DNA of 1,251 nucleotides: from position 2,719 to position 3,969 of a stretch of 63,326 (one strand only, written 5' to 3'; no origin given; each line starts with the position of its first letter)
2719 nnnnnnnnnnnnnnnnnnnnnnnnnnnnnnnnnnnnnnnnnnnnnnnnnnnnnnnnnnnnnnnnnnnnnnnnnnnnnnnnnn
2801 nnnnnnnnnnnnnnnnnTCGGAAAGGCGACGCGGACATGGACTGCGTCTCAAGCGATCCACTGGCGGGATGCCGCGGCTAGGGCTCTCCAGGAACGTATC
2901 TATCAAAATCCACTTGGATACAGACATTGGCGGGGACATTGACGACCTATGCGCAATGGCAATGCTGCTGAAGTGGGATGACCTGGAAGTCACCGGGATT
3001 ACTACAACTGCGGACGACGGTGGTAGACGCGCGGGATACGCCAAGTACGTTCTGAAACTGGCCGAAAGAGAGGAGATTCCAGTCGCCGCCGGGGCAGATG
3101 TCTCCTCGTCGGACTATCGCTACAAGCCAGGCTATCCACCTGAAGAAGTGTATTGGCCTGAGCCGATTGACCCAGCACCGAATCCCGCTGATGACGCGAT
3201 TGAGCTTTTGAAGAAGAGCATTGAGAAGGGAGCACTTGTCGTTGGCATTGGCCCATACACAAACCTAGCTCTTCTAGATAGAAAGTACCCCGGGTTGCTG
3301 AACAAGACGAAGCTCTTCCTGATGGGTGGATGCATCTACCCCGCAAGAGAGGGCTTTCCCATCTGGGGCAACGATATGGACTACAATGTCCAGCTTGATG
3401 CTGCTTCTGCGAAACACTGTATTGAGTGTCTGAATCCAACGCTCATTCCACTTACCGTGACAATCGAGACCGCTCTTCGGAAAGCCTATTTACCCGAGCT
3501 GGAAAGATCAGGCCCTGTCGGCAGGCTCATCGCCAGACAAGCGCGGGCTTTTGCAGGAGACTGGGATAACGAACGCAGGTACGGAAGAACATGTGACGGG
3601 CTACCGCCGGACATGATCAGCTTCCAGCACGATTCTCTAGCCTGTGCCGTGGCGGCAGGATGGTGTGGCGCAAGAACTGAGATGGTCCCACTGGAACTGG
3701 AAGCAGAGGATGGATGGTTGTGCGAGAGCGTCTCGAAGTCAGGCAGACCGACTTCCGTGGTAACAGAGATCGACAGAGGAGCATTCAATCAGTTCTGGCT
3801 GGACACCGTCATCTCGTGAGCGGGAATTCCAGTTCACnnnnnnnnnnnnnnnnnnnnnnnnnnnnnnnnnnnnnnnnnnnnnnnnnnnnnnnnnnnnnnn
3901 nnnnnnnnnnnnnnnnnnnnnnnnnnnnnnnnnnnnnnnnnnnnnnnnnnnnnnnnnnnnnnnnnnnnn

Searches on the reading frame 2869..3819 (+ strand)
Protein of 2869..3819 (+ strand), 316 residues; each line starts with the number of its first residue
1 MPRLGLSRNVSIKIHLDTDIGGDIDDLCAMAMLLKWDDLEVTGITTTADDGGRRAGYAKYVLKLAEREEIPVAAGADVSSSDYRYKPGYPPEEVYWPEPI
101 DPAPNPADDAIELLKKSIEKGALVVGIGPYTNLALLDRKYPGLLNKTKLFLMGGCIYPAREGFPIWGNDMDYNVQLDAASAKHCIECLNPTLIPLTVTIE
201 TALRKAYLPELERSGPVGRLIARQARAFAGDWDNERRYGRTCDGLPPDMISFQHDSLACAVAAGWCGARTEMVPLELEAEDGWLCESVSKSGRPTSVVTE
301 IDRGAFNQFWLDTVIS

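Call 7: search_protein_families(library=pfam, proteins=[window:2869-3819:+], max_evalue=0.00001)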
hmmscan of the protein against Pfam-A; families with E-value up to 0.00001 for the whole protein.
window:2869-3819:+ (316 aa): 1 family
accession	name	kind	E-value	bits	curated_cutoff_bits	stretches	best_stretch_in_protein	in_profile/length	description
PF01156.24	IU_nuc_hydro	-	2.2e-27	96.9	34.2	1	14-307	1-296/297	Inosine-uridine preferring nucleoside hydrolase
